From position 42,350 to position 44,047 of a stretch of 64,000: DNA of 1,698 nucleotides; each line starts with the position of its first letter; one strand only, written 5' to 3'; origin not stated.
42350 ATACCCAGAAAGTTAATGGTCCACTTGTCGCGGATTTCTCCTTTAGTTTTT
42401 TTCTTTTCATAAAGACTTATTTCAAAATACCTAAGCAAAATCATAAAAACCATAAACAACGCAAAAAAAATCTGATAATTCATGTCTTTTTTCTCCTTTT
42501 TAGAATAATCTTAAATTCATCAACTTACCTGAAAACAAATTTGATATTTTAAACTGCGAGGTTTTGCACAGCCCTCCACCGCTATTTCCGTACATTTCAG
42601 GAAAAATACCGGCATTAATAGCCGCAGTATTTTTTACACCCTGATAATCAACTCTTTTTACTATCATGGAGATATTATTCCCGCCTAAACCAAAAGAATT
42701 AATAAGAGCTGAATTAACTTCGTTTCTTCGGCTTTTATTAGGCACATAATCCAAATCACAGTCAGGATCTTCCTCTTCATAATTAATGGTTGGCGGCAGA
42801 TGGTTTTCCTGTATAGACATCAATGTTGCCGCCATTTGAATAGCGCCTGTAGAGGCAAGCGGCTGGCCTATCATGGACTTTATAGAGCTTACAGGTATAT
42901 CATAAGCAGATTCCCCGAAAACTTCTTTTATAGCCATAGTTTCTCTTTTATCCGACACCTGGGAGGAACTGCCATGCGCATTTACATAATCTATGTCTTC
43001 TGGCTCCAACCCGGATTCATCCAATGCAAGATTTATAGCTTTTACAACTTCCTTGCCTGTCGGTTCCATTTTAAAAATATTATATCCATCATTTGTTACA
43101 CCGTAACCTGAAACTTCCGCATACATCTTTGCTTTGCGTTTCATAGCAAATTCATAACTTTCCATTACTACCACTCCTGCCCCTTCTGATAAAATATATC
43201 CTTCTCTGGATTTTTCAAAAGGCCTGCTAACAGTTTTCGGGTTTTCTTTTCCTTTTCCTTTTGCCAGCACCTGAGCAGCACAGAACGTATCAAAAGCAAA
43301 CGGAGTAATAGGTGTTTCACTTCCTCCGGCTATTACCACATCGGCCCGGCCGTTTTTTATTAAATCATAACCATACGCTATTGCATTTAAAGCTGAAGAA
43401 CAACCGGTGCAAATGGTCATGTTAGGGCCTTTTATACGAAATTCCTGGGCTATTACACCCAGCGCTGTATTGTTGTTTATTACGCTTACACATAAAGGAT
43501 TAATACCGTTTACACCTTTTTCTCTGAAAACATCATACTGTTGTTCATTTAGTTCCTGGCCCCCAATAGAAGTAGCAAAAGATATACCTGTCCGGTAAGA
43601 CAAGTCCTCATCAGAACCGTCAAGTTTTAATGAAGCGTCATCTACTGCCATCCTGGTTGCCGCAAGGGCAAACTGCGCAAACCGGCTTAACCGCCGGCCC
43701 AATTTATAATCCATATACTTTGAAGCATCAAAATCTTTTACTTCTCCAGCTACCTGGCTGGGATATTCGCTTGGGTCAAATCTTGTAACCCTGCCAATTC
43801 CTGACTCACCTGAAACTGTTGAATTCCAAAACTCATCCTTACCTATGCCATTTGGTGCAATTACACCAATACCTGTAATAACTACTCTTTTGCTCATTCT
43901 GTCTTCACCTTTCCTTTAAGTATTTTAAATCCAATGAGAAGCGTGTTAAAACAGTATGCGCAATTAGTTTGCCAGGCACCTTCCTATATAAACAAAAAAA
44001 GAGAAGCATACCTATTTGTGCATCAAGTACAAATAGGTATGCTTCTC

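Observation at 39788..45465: Sigma54/NtrC-controlled cluster: extended KAS, ICMT-like methyltransferase, ThiF-like E1 and B12-radical SAM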

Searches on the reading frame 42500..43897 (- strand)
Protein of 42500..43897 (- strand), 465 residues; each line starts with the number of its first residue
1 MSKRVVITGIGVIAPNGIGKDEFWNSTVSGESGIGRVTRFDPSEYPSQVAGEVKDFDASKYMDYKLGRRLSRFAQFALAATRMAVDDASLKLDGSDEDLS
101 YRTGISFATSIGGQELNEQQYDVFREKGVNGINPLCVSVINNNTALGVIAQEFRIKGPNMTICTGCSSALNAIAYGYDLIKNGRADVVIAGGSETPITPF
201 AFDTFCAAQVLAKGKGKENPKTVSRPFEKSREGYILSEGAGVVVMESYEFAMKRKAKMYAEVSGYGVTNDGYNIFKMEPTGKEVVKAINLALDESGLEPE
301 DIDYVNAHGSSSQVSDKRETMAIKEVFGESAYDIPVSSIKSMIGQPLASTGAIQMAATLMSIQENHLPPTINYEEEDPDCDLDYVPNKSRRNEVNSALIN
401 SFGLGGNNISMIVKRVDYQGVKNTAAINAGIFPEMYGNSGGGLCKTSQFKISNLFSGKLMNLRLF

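Call 4: search_protein_families(library=pfam, proteins=[window:42500-43897:-])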
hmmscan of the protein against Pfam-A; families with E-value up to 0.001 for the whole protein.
window:42500-43897:- (465 aa): 3 families
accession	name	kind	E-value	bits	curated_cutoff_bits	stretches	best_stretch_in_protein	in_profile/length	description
PF00109.32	ketoacyl-synt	-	2.6e-46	158.7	20.8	1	3-249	2-250/252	Beta-ketoacyl synthase, N-terminal domain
PF02801.28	Ketoacyl-synt_C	-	4.3e-33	114.3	20.8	1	259-374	1-119/119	Beta-ketoacyl synthase, C-terminal domain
PF00108.29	Thiolase_N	-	2e-05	24.6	26.4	1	156-195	75-114/260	Thiolase, N-terminal domain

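Call 5: search_protein_families(library=ncbifam, proteins=[window:42500-43897:-])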
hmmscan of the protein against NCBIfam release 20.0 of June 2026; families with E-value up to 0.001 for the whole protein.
window:42500-43897:- (465 aa): 41 families (the best 25 are shown)
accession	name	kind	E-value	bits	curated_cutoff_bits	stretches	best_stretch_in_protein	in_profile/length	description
TIGR03150.1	fabF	equivalog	9.8e-140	465.8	493.75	1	3-414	1-407/407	beta-ketoacyl-ACP synthase II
NF005589.0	PRK07314.1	subfamily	7.1e-134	446.6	387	1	2-416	3-412/413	beta-ketoacyl-ACP synthase II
NF004970.0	PRK06333.1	subfamily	3.4e-109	365.5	525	1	2-416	3-422/424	beta-ketoacyl-ACP synthase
NF006274.0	PRK08439.1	equivalog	2.8e-106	355.7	621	1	3-416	2-406/406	beta-ketoacyl-ACP synthase II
NF006434.0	PRK08722.1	equivalog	3.6e-93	312.7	759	1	2-416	2-414/414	beta-ketoacyl-ACP synthase II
NF005076.0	PRK06501.1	equivalog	3.2e-86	289.9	629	1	5-414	13-421/425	beta-ketoacyl-ACP synthase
NF006587.0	PRK09116.1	equivalog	2e-74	250.8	470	1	3-416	2-407/408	beta-ketoacyl-ACP synthase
NF005916.1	PRK07910.1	equivalog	3.9e-74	250.1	560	1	4-413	13-415/418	KasA/KasB family beta-ketoacyl-ACP synthase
NF005935.0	PRK07967.1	equivalog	1.2e-73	248.4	630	1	3-417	2-405/406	beta-ketoacyl-ACP synthase I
NF005490.0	PRK07103.1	equivalog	3e-68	230.8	445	1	2-416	3-413/414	polyketide beta-ketoacyl:acyl carrier protein synthase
NF004618.0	PRK05952.1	equivalog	2.7e-66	224.1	455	1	4-415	3-382/384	beta-ketoacyl-ACP synthase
NF006618.0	PRK09185.1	subfamily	3.1e-54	184.5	407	1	3-415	3-392/394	beta-ketoacyl-ACP synthase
NF058662.1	cispenta_AmcF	equivalog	4.1e-53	180.7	325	2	149-414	112-368/369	cispentacin biosynthesis acyltransferase subunit AmcF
NF045894.1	PKS_plus_SDR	equivalog_domain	3.1e-35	121.2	1740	1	119-417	126-428/1515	type I polyketide synthase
NF040607.1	mycolic_Pks13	equivalog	1e-33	116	2100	1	150-424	255-534/1680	polyketide synthase Pks13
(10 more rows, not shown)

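Call 29: find_related_loci(query=A2, collection=metagenome_contigs, flank=10000)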
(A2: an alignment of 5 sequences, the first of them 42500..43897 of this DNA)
Query A2 (465 aa) in metagenome_contigs; peptide patterns used: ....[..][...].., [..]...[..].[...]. (x = any residue, [..] = any of these).
319 stretches matched a pattern; 26 encode a relative of the query (tblastn E <= 1e-3); 26 distinct loci.
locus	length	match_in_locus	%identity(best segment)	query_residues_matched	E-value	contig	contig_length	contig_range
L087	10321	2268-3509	63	2-415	0e+0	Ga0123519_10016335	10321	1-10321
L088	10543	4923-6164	63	2-415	0e+0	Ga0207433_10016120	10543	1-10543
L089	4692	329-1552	61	3-415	2e-179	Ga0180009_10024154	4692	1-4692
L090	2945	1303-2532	58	1-415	0e+0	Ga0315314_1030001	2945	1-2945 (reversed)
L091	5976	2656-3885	57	1-415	1e-171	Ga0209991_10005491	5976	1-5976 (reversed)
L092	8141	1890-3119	58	1-415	5e-169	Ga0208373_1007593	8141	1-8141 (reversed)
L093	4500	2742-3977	58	1-417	3e-173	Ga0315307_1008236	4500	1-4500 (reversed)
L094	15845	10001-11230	58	1-415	6e-168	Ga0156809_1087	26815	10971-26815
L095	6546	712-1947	58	1-417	5e-168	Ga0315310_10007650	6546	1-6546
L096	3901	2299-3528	58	1-415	6e-173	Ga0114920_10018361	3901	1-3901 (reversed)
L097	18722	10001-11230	58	1-415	2e-166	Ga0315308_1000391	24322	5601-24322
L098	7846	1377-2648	56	1-432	5e-165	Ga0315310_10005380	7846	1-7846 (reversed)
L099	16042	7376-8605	57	1-415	2e-164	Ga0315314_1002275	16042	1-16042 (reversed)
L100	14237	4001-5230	56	1-415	7e-164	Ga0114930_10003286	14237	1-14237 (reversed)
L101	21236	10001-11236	55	1-419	4e-163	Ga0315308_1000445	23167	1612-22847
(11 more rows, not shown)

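Call 40: search_solved_structures(query=window:42500-43897:-, max_evalue=1e-60)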
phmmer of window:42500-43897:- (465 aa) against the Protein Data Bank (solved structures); distinct sequences matched with E-value up to 1e-60: 43.
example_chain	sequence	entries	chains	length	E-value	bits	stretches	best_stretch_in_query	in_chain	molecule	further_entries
4ls5_A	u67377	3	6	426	1e-112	380.4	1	2-415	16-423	3-oxoacyl-[acyl-carrier-protein] synthase 2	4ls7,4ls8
4ls6_A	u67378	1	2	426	3.6e-112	378.6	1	2-415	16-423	3-oxoacyl-[acyl-carrier-protein] synthase 2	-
3o04_A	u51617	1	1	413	1.9e-109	369.7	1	3-417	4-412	beta-keto-acyl carrier protein synthase II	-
5sxo_A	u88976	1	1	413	4.9e-109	368.3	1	3-417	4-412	3-oxoacyl-[acyl-carrier-protein] synthase 2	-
1e5m_A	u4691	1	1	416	2.6e-107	362.6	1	2-415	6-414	BETA KETOACYL ACYL CARRIER PROTEIN SYNTHASE II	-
1j3n_A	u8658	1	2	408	1.2e-102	347.3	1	3-416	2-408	3-oxoacyl-(acyl-carrier protein) synthase II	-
2gqd_A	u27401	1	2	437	3.4e-96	326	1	2-416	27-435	3-oxoacyl-[acyl-carrier-protein] synthase 2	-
9s5h_B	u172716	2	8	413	5.9e-95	321.9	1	1-415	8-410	3-oxoacyl-(Acyl-carrier-protein) synthase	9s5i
4r8e_A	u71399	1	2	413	7.2e-91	308.4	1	3-416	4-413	3-oxoacyl-[acyl-carrier-protein] synthase 2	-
4qav_A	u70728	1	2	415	1.5e-90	307.4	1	3-415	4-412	3-oxoacyl-[acyl-carrier-protein] synthase 2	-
6okg_A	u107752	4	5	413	1.7e-88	300.6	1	3-416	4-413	3-oxoacyl-[acyl-carrier-protein] synthase 2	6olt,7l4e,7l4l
1b3n_A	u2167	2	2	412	2.4e-88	300.1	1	3-416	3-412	PROTEIN (KETOACYL ACYL CARRIER PROTEIN SYNTHASE 2) | BETA-KETOACYL ACP SYNTHASE II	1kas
2gfw_A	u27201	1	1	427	2.5e-88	300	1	3-416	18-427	3-oxoacyl-[acyl-carrier-protein] synthase 2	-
8z5c_A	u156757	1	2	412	5.7e-88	298.9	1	3-415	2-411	3-oxoacyl-[acyl-carrier-protein] synthase 2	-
2gfy_A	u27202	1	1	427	1.7e-87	297.3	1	3-416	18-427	3-oxoacyl-[acyl-carrier-protein] synthase 2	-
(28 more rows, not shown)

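Call 47: find_homologous_proteins(query=window:42500-43897:-, max_evalue=1e-60)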
Query window:42500-43897:- (465 aa): 7617 proteins with E <= 1e-60 among 8000 candidates; the best 120 are listed.
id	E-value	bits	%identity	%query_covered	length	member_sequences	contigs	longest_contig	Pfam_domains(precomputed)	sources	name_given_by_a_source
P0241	4.5e-297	1003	98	100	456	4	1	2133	PF00109.33,PF00108.30,PF02801.29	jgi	-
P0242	6.0e-175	600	63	89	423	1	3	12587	PF00109.33,PF00108.30,PF02801.29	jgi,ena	-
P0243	3.9e-166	571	61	89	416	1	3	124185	PF00109.33,PF02801.29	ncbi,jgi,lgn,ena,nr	ncbi:MAG: beta-ketoacyl-[acyl-carrier-protein] synthase family protein [Elusimicrobia bacterium]|nr:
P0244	3.2e-164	565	60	90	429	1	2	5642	PF00109.33,PF02801.29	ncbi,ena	-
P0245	8.8e-163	560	59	90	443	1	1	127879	PF00109.33,PF00108.30,PF02801.29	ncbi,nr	ncbi:MAG: beta-ketoacyl-ACP synthase II [Elusimicrobia bacterium]|nr:beta-ketoacyl-ACP synthase II [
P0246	1.1e-161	557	58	89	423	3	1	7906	PF00109.33,PF00108.30,PF02801.29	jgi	jgi:3-oxoacyl-[acyl-carrier-protein] synthase II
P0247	9.9e-160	550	57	89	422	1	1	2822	PF00109.33,PF02801.29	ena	-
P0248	1.2e-159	550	58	89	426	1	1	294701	PF00109.33,PF02801.29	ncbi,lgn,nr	ncbi:MAG: beta-ketoacyl-[acyl-carrier-protein] synthase family protein [Elusimicrobia bacterium]|nr:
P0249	2.3e-159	549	58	90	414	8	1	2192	PF00109.33,PF00108.30,PF02801.29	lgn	-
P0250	3.0e-159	549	58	89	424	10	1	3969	PF00109.33,PF02801.29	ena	-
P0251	1.1e-158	547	58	90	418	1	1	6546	PF00109.33,PF00108.30,PF02801.29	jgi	-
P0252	2.2e-158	546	58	89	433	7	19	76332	PF00109.33,PF00108.30,PF02801.29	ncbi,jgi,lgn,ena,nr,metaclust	ncbi:MAG: hypothetical protein AUJ85_00575 [Elusimicrobia bacterium CG1_02_37_114]|nr:MAG: hypotheti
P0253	4.0e-158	545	58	89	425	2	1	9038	PF00109.33,PF02801.29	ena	-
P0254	4.3e-158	545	57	90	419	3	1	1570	PF00109.33,PF02801.29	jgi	-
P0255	4.4e-158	545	58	89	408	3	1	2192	PF00109.33,PF02801.29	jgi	jgi:3-oxoacyl-[acyl-carrier-protein] synthase II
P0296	2.1e-146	506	54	89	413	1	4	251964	PF00109.33,PF02801.29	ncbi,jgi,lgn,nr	ncbi:MAG TPA: beta-ketoacyl-[acyl-carrier-protein] synthase II [Elusimicrobia bacterium]|jgi:3-oxoac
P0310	1.2e-140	487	50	91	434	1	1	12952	PF00109.33,PF02801.29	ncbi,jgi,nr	ncbi:MAG: beta-ketoacyl-ACP synthase II [Nitrospirae bacterium]|nr:beta-ketoacyl-ACP synthase II [Ni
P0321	1.3e-132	461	50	89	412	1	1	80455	PF00109.33,PF02801.29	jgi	jgi:3-oxoacyl-[acyl-carrier-protein] synthase II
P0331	3.2e-129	450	48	89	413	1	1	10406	PF00109.33,PF02801.29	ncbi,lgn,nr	ncbi:MAG: beta-ketoacyl-ACP synthase II [Thermodesulfobacteriota bacterium]|nr:beta-ketoacyl-ACP syn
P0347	4.5e-127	443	47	89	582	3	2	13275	PF07238.20,PF00109.33,PF00108.30,PF02801.29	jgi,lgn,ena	jgi:3-oxoacyl-[acyl-carrier-protein] synthase II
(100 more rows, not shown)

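Call 52: find_encoding_contigs(protein=P0310, flank=10000, max_places=1)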
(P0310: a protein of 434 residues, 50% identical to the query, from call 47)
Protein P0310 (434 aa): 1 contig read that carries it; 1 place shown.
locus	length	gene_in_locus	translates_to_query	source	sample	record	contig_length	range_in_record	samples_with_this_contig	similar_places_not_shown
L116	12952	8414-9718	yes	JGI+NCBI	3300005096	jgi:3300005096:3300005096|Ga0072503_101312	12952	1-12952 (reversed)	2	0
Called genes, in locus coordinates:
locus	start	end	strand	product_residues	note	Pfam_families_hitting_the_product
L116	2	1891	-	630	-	PF16656:Pur_ac_phosph_N, PF00149:Metallophos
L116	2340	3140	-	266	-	PF02673:BacA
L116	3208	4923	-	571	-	PF14716:HHH_8, PF00633:HHH (faint), PF14520:HHH_5, PF14791:DNA_pol_B_thumb, PF02811:PHP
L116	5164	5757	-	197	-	PF03167:UDG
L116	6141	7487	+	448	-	PF00072:Response_reg, PF01078:Mg_chelatase (faint), PF00158:Sigma54_activat, PF14532:Sigma54_activ_2, PF07724:AAA_2 (weak), PF07728:AAA_5 (weak), PF25601:AAA_lid_14, PF02954:HTH_8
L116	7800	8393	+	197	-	PF00072:Response_reg, PF02954:HTH_8 (weak)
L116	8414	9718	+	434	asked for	PF00109:ketoacyl-synt, PF02801:Ketoacyl-synt_C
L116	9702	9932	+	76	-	-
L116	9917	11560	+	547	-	-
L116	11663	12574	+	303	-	PF13557:Phenol_MetA_deg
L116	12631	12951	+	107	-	PF02310:B12-binding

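Call 53: find_encoding_contigs(protein=P0331, flank=10000, max_places=1)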
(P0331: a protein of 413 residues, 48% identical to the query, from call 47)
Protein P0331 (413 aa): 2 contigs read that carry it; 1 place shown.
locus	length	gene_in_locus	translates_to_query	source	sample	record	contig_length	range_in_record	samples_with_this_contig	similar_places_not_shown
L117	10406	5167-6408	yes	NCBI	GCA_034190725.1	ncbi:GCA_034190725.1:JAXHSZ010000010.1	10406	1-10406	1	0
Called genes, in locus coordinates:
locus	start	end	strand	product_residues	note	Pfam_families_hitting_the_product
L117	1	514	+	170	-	PF25601:AAA_lid_14, PF02954:HTH_8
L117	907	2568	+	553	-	PF01642:MM_CoA_mutase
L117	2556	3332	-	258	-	PF05448:AXE1 (faint), PF06500:FrsA-like (weak), PF02129:Peptidase_S15 (weak), PF20434:BD-FAE, PF00561:Abhydrolase_1, PF02230:Abhydrolase_2 (faint), PF12146:Hydrolase_4, PF00326:Peptidase_S9, +2 more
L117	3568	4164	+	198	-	PF01844:HNH, PF14279:HNH_5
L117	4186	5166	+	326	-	PF01479:S4 (weak), PF00849:PseudoU_synth_2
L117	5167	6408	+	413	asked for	PF00109:ketoacyl-synt, PF02801:Ketoacyl-synt_C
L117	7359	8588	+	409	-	PF01590:GAF, PF13185:GAF_2, PF13492:GAF_3, PF00512:HisKA, PF02518:HATPase_c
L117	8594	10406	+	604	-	PF00072:Response_reg, PF00158:Sigma54_activat, PF14532:Sigma54_activ_2, PF25601:AAA_lid_14, PF00512:HisKA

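Call 54: find_encoding_contigs(protein=P0347, flank=10000, max_places=1)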
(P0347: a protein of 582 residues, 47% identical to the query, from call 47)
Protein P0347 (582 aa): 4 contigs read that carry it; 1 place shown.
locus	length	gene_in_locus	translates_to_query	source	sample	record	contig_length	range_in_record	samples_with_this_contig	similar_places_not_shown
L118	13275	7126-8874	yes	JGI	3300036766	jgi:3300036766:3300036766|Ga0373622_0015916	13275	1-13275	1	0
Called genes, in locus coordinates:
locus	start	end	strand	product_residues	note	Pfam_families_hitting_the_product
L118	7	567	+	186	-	PF02880:PGM_PMM_III, PF00408:PGM_PMM_IV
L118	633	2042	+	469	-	PF12895:ANAPC3 (faint), PF13174:TPR_6 (faint), PF13432:TPR_16 (faint), PF00515:TPR_1 (faint), PF07719:TPR_2 (faint), PF13176:TPR_7 (faint), PF13181:TPR_8 (faint), PF13428:TPR_14 (faint), +2 more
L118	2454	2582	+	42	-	-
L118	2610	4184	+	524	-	PF13091:PLDc_2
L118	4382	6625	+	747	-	PF16927:HisKA_7TM, PF01590:GAF (weak), PF13185:GAF_2, PF13492:GAF_3 (weak), PF00990:GGDEF, PF00486:Trans_reg_C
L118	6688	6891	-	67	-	-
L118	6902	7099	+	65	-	PF12728:HTH_17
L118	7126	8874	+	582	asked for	PF07238:PilZ, PF00109:ketoacyl-synt, PF00108:Thiolase_N (weak), PF02801:Ketoacyl-synt_C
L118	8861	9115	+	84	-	PF00550:PP-binding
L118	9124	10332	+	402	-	PF01488:Shikimate_DH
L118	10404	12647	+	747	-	PF16927:HisKA_7TM, PF13492:GAF_3 (weak), PF00512:HisKA (weak), PF02518:HATPase_c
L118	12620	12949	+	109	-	PF01541:GIY-YIG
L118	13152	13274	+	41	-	?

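Call 55: search_protein_families(library=pfam, proteins=[L116:9702-9932:+, L116:9917-11560:+, L118:9124-10332:+], max_evalue=0.01)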
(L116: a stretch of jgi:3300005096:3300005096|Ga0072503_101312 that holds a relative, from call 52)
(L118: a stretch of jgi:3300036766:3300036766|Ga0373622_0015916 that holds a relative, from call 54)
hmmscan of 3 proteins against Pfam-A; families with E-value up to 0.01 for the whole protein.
L116:9702-9932:+ (76 aa): 0 families

L116:9917-11560:+ (547 aa): 0 families

L118:9124-10332:+ (402 aa): 4 families
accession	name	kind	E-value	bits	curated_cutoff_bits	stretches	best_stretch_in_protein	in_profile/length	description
PF01488.26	Shikimate_DH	-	1.5e-07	32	24.3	1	184-301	2-129/138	Shikimate / quinate 5-dehydrogenase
PF00056.29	Ldh_1_N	-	0.0013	19.3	27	1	197-238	3-46/141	lactate/malate dehydrogenase, NAD binding domain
PF00106.31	adh_short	-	0.0022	17.9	26.6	1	196-265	2-71/195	short chain dehydrogenase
PF01118.30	Semialdhyde_dh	-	0.0055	17.5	26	0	197-291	2-103/121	Semialdehyde dehydrogenase, NAD binding domain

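Call 60: find_encoding_contigs(protein=P0296, flank=10000, max_places=1)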
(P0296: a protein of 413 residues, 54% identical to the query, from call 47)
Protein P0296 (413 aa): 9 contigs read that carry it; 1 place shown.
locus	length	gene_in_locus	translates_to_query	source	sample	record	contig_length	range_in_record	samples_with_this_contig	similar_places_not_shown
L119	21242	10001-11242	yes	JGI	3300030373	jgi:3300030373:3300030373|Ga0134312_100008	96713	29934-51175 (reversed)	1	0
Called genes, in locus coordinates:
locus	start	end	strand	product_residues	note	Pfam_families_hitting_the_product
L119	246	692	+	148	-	PF21349:RUBY_RBDX, PF01880:Desulfoferrodox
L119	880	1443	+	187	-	PF01558:POR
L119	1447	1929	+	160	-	PF01582:TIR (weak), PF13676:TIR_2, PF08937:ThsB_TIR (weak)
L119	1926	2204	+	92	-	-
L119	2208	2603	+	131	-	PF01850:PIN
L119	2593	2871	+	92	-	PF13183:Fer4_8 (faint), PF13187:Fer4_9 (faint), PF12797:Fer4_2 (faint), PF12837:Fer4_6 (faint), PF13237:Fer4_10 (faint), PF14697:Fer4_21, PF12838:Fer4_7, PF00037:Fer4 (weak)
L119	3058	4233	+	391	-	PF01855:POR_N, PF02780:Transketolase_C (weak), PF17147:PFOR_II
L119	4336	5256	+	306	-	PF02775:TPP_enzyme_C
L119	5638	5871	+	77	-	PF00462:Glutaredoxin, PF13192:Thioredoxin_3 (weak), PF13417:GST_N_3 (weak)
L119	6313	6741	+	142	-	PF00210:Ferritin, PF02915:Rubrerythrin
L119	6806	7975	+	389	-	PF04552:Sigma54_DBD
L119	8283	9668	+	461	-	PF00072:Response_reg, PF00158:Sigma54_activat, PF14532:Sigma54_activ_2, PF07724:AAA_2 (weak), PF07728:AAA_5, PF25601:AAA_lid_14, PF02954:HTH_8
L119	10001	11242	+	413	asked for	PF00109:ketoacyl-synt, PF02801:Ketoacyl-synt_C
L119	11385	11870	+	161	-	PF04191:PEMT, PF04140:ICMT, PF01222:ERG4_ERG24 (weak)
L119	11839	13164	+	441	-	PF02310:B12-binding, PF04055:Radical_SAM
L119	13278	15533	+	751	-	PF16927:HisKA_7TM, PF01590:GAF, PF13185:GAF_2, PF13492:GAF_3, PF00512:HisKA, PF02518:HATPase_c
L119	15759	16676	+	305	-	PF00112:Peptidase_C1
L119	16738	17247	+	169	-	PF00072:Response_reg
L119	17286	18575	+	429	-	PF14501:HATPase_c_5 (faint), PF00672:HAMP (weak), PF00512:HisKA, PF02518:HATPase_c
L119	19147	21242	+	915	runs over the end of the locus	PF00989:PAS, PF13426:PAS_9, PF00989:PAS, PF08448:PAS_4, PF13426:PAS_9, PF00989:PAS, PF08448:PAS_4, PF13426:PAS_9, +13 more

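Call 67: find_encoding_contigs(protein=P0321, flank=10000, max_places=1)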
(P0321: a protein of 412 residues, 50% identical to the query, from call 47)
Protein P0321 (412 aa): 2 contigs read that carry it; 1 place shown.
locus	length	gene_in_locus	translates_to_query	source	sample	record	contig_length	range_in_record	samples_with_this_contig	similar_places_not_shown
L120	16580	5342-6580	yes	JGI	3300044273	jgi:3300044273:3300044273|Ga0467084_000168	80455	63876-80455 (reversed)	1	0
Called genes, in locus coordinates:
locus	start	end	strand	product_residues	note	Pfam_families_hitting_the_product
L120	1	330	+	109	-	?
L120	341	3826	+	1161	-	PF13415:Beta-prop_FBX42, PF24681:Kelch_KLHDC2_KLHL20_DRC7, PF24981:Beta-prop_ATRN-LZTR1, PF13854:Kelch_HCF, PF24681:Kelch_KLHDC2_KLHL20_DRC7, PF24981:Beta-prop_ATRN-LZTR1, PF13418:Beta-prop_TYW4, PF24981:Beta-prop_ATRN-LZTR1, +5 more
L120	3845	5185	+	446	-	PF00072:Response_reg, PF00158:Sigma54_activat, PF14532:Sigma54_activ_2, PF00004:AAA (weak), PF07724:AAA_2, PF07728:AAA_5, PF25601:AAA_lid_14, PF02954:HTH_8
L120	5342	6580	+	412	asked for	PF00109:ketoacyl-synt, PF02801:Ketoacyl-synt_C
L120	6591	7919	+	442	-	PF02310:B12-binding, PF04055:Radical_SAM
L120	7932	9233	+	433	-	PF00512:HisKA, PF02518:HATPase_c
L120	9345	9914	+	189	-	PF06966:DUF1295 (weak), PF04140:ICMT, PF04191:PEMT, PF01222:ERG4_ERG24 (weak)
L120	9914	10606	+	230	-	PF16927:HisKA_7TM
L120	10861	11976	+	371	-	PF01590:GAF, PF13185:GAF_2, PF13492:GAF_3, PF00512:HisKA, PF02518:HATPase_c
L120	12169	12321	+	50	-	-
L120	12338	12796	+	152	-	-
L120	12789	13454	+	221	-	PF19538:DUF6062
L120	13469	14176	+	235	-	-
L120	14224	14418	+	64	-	-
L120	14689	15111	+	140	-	-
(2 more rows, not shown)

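Call 77: search_protein_families(library=pfam, proteins=[L119:6806-7975:+], max_evalue=1)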
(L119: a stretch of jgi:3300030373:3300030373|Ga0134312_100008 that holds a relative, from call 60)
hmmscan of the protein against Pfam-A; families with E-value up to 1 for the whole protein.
L119:6806-7975:+ (389 aa): 4 families
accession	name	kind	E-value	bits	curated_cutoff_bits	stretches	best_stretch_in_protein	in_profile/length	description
PF04552.19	Sigma54_DBD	-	4.8e-20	72.3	22.8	1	219-370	6-158/160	Sigma-54, DNA binding domain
PF04539.22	Sigma70_r3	-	0.016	15.7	25.3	1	128-153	22-47/78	Sigma-70 region 3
PF13545.12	HTH_Crp_2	-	0.15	12.5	27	1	263-288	18-44/70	Crp-like helix-turn-helix domain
PF00309.25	Sigma54_AID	-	0.26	11.6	23.8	1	9-49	5-43/46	Sigma-54 factor, Activator interacting domain (AID)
